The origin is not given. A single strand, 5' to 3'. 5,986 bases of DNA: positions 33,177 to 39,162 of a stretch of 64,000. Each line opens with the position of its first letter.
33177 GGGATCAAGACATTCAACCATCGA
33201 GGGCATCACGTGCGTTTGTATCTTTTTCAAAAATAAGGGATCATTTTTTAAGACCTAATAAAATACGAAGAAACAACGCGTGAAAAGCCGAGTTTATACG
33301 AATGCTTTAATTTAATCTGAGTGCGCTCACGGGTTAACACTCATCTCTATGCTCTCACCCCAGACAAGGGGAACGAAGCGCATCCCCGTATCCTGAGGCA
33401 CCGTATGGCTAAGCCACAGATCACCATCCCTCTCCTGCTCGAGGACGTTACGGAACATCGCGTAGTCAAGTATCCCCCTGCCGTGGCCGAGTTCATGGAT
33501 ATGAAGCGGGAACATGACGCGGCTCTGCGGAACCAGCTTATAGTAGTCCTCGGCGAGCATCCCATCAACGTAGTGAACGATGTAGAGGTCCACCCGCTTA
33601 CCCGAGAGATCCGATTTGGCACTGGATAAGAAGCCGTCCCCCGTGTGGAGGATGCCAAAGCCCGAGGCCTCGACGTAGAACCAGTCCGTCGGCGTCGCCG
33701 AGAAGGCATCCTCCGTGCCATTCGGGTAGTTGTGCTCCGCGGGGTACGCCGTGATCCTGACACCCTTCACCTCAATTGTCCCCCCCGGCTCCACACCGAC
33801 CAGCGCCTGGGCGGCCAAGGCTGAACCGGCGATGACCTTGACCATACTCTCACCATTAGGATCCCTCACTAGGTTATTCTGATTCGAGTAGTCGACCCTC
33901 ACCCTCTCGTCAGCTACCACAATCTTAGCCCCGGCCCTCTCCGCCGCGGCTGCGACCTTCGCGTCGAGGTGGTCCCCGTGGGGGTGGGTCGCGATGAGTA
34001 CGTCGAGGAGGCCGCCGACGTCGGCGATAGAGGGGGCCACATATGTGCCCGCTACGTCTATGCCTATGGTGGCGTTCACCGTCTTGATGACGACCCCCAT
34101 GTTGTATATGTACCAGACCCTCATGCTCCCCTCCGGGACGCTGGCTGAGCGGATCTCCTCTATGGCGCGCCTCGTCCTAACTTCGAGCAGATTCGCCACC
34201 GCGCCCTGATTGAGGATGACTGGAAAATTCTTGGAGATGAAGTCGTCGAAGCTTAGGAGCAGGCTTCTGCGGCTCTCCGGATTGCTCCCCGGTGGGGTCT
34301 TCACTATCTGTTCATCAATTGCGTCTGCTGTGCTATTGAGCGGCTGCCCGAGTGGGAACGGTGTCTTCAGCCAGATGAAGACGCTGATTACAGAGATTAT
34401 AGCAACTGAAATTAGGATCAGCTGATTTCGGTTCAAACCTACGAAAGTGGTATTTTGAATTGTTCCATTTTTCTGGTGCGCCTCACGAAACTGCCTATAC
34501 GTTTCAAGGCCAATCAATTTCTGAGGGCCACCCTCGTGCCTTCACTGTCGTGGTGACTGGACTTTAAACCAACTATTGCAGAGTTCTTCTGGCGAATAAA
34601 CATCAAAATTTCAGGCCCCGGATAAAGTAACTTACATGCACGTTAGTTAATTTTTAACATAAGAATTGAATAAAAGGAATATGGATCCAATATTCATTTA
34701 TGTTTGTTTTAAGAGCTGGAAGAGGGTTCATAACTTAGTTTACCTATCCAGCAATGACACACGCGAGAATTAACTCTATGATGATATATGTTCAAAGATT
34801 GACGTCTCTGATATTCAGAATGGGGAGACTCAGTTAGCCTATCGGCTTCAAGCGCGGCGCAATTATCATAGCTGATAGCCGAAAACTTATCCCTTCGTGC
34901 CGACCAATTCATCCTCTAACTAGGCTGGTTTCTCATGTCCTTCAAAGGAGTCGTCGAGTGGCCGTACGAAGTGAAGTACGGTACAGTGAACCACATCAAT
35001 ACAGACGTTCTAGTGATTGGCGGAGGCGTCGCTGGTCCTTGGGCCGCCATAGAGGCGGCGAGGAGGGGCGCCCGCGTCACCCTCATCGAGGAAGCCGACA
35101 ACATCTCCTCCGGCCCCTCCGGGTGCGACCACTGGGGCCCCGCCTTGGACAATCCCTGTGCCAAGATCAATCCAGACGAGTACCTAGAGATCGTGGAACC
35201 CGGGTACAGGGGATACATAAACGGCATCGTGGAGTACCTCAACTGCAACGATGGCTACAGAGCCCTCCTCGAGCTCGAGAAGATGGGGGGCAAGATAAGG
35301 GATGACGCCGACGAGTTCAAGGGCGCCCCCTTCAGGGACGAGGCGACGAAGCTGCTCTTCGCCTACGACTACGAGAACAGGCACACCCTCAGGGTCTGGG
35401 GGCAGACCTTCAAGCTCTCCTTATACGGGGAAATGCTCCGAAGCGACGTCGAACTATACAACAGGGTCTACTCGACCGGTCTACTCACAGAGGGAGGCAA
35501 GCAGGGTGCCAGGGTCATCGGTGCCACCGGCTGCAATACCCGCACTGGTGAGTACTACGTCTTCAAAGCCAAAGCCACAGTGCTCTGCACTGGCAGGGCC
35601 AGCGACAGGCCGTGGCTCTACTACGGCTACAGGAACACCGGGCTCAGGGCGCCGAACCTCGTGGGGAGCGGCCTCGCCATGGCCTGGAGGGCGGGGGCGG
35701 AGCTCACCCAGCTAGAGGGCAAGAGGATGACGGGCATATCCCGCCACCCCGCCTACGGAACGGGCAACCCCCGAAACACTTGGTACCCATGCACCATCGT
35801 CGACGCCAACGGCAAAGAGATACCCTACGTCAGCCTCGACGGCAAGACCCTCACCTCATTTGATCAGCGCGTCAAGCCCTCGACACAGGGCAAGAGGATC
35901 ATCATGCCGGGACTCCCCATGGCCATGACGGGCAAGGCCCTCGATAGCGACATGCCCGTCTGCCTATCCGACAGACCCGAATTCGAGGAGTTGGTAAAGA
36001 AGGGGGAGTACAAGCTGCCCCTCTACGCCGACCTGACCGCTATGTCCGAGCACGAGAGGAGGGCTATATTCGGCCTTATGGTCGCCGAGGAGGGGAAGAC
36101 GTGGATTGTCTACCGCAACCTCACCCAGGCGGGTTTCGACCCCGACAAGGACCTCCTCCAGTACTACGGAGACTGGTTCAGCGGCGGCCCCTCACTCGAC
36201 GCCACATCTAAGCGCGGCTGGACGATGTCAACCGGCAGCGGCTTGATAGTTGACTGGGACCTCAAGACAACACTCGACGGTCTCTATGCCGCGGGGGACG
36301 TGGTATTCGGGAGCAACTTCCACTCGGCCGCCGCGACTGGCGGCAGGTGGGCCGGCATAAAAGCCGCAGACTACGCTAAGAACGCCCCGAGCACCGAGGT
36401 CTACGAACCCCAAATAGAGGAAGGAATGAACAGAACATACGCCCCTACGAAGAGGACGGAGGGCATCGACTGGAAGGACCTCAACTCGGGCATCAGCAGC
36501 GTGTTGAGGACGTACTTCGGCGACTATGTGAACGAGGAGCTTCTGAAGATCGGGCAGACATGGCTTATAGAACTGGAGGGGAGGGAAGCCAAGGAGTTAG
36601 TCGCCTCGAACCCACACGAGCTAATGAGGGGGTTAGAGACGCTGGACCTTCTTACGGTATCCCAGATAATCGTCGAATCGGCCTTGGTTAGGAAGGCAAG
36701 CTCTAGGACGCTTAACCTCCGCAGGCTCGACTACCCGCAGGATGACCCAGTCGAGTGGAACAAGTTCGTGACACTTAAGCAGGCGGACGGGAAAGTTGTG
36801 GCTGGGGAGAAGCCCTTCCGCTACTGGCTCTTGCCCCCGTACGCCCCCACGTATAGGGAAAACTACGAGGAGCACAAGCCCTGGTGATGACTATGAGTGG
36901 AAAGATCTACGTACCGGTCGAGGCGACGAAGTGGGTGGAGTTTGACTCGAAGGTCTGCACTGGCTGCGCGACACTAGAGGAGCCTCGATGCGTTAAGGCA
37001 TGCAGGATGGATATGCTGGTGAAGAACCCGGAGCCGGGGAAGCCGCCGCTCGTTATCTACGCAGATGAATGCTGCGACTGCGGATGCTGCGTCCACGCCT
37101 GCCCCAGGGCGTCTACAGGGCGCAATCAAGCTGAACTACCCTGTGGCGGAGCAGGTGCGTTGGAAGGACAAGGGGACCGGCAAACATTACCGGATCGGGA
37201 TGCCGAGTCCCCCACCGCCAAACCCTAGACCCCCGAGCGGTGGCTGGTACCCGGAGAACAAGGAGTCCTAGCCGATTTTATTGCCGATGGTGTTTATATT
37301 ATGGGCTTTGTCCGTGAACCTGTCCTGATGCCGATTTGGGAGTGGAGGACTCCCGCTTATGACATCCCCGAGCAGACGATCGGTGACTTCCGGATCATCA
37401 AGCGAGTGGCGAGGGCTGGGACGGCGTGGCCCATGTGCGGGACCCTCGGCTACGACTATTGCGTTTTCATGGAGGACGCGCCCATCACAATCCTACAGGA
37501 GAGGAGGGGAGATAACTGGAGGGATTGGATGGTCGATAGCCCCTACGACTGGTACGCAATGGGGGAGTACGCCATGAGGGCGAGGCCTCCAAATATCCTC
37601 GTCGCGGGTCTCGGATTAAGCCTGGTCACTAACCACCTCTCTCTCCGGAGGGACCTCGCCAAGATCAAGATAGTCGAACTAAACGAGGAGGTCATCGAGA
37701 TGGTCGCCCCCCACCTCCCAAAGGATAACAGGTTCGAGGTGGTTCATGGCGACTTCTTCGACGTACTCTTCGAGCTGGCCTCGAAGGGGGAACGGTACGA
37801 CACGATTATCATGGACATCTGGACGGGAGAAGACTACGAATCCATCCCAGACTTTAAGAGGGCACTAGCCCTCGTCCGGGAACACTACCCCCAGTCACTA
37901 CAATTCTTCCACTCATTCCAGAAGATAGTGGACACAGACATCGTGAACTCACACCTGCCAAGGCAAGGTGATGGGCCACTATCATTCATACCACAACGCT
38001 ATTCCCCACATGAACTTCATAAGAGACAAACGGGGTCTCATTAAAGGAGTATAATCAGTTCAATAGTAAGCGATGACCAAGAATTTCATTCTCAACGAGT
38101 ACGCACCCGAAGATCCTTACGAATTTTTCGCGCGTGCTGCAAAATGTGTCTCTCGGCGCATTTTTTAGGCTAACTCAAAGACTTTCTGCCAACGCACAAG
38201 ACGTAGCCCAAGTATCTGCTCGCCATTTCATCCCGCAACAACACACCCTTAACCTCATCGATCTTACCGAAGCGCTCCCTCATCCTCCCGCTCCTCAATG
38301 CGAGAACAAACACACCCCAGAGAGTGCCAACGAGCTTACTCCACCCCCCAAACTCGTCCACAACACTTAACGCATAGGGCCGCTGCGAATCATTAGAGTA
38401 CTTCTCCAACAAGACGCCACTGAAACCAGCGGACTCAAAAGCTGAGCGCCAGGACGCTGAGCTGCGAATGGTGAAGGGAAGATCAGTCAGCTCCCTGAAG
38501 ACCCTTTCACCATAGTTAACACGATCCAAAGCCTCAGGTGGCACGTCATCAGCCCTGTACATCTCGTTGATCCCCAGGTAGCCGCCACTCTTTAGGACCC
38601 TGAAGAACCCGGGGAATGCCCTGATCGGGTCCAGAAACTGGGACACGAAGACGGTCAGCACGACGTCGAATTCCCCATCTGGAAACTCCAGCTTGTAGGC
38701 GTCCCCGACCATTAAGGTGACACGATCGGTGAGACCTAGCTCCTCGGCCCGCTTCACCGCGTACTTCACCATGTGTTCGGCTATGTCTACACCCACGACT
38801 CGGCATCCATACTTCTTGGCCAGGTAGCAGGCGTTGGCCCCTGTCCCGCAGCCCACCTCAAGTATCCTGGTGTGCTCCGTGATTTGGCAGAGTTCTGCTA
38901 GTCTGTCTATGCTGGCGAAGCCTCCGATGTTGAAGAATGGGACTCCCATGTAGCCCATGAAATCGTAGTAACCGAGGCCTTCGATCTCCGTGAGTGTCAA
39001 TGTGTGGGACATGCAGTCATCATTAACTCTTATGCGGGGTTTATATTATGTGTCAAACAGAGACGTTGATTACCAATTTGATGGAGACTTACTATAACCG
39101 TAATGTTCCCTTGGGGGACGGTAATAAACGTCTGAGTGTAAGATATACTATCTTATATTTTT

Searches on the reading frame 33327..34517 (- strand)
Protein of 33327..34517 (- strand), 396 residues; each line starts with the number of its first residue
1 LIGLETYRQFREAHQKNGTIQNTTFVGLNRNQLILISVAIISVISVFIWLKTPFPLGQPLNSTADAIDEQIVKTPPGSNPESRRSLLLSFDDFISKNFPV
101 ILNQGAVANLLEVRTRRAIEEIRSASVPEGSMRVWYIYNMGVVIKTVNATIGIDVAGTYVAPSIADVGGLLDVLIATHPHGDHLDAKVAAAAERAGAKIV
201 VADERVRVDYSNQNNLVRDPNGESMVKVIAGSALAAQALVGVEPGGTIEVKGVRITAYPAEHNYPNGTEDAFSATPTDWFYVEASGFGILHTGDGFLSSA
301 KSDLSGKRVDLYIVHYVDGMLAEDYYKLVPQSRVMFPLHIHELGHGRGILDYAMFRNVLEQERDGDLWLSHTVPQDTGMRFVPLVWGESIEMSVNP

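Call 22: search_protein_families(library=pfam, proteins=[window:33327-34517:-], max_evalue=0.001)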
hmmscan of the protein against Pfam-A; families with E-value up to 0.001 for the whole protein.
window:33327-34517:- (396 aa): 2 families
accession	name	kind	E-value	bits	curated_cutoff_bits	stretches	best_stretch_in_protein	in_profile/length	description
PF12706.13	Lactamase_B_2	-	1.4e-08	35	27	1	171-296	31-144/200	Beta-lactamase superfamily domain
PF13483.12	Lactamase_B_3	-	9.3e-05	22.9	24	1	169-314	35-131/160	Beta-lactamase superfamily domain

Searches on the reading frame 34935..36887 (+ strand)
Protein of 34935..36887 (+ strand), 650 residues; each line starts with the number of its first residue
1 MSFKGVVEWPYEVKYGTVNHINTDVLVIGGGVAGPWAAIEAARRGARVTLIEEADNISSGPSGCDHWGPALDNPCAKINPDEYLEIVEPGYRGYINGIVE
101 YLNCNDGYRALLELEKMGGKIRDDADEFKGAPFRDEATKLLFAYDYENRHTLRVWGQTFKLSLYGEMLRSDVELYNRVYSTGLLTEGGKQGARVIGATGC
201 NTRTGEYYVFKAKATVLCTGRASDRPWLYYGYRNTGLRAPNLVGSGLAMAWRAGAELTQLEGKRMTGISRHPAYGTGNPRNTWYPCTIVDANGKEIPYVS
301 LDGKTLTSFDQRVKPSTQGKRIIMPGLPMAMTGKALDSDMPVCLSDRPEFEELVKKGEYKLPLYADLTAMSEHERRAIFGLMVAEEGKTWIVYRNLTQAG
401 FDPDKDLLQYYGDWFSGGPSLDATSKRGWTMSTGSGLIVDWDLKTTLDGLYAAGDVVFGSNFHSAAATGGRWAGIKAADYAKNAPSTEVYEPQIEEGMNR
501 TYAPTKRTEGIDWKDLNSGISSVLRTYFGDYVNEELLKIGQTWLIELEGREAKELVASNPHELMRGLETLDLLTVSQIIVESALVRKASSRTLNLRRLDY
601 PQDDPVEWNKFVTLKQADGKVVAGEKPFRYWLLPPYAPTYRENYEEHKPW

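Call 22: search_protein_families(library=pfam, proteins=[window:34935-36887:+], max_evalue=0.001)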
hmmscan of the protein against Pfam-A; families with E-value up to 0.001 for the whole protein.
window:34935-36887:+ (650 aa): 9 families
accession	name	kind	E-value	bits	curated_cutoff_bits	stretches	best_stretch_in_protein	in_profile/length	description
PF00890.30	FAD_binding_2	-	4.1e-21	76.1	20.4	1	24-260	1-247/414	FAD binding domain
PF07992.20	Pyr_redox_2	-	7.9e-12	45.6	26.1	1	24-57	2-35/291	Pyridine nucleotide-disulphide oxidoreductase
PF12831.13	FAD_oxidored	-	1.2e-08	35.1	27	1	24-55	1-32/416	FAD dependent oxidoreductase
PF01134.28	GIDA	-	1.3e-08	34.8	22.1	1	24-57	1-35/391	Glucose inhibited division protein A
PF01266.30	DAO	-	2.1e-08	34.5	27.9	1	24-63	1-40/353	FAD dependent oxidoreductase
PF03486.20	HI0933_like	-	2.1e-05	24.5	50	1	24-57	2-35/244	HI0933-like protein Rossmann domain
PF13450.12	NAD_binding_8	-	0.00014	22.5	21.9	1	27-58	1-32/68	NAD(P)-binding Rossmann-like domain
PF13738.12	Pyr_redox_3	-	0.00018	21.3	30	0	13-59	151-201/305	Pyridine nucleotide-disulphide oxidoreductase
PF01262.27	AlaDh_PNT_C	-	0.00022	21.2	23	1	15-53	20-59/214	Alanine dehydrogenase/PNT, C-terminal domain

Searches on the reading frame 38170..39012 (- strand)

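Call 23: search_protein_families(library=pfam, proteins=[window:38170-39012:-], max_evalue=0.001)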
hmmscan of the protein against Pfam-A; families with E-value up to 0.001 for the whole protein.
window:38170-39012:- (280 aa): 18 families
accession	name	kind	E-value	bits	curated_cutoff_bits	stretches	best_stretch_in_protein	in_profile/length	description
PF08241.18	Methyltransf_11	-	4.7e-24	85.3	21.2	1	51-146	1-93/95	Methyltransferase domain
PF13649.12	Methyltransf_25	-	2.3e-23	83.1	27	1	50-144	1-97/97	Methyltransferase domain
PF13847.12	Methyltransf_31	-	1.2e-20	74.1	27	1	45-168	2-129/145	Methyltransferase domain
PF01209.24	Ubie_methyltran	-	9.8e-15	55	20.1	1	45-152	46-155/233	ubiE/COQ5 methyltransferase family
PF08242.18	Methyltransf_12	-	1.6e-14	54.9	30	1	51-146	1-98/98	Methyltransferase domain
PF13489.12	Methyltransf_23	-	6e-12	46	27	1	36-199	14-161/164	Methyltransferase domain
PF02353.26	CMAS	-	1.7e-09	37.8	27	1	35-139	51-151/273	Mycolic acid cyclopropane synthetase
PF01135.25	PCMT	-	2.2e-08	34.6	20.3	1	38-107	65-135/210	Protein-L-isoaspartate(D-aspartate) O-methyltransferase (PCMT)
PF09445.16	Methyltransf_15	-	4.3e-06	26.8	22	1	48-107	2-60/165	RNA cap guanine-N2 methyltransferase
PF03848.20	TehB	-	2.1e-05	24.5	20.4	1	40-158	24-142/193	Tellurite resistance protein TehB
PF13679.12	Methyltransf_32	-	3e-05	24.4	27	1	38-101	17-85/143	Methyltransferase domain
PF02390.23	Methyltransf_4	-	3.9e-05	23.6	24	1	49-118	4-76/173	Putative methyltransferase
PF00398.26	RrnaAD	-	4e-05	23.3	24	1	35-112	19-92/263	Ribosomal RNA adenine dimethylase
PF05175.20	MTS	-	6.7e-05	23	23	1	46-120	31-104/170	Methyltransferase small domain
PF01170.24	UPF0020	-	7.5e-05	22.9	22.3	1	68-120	75-127/197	RMKL-like, methyltransferase domain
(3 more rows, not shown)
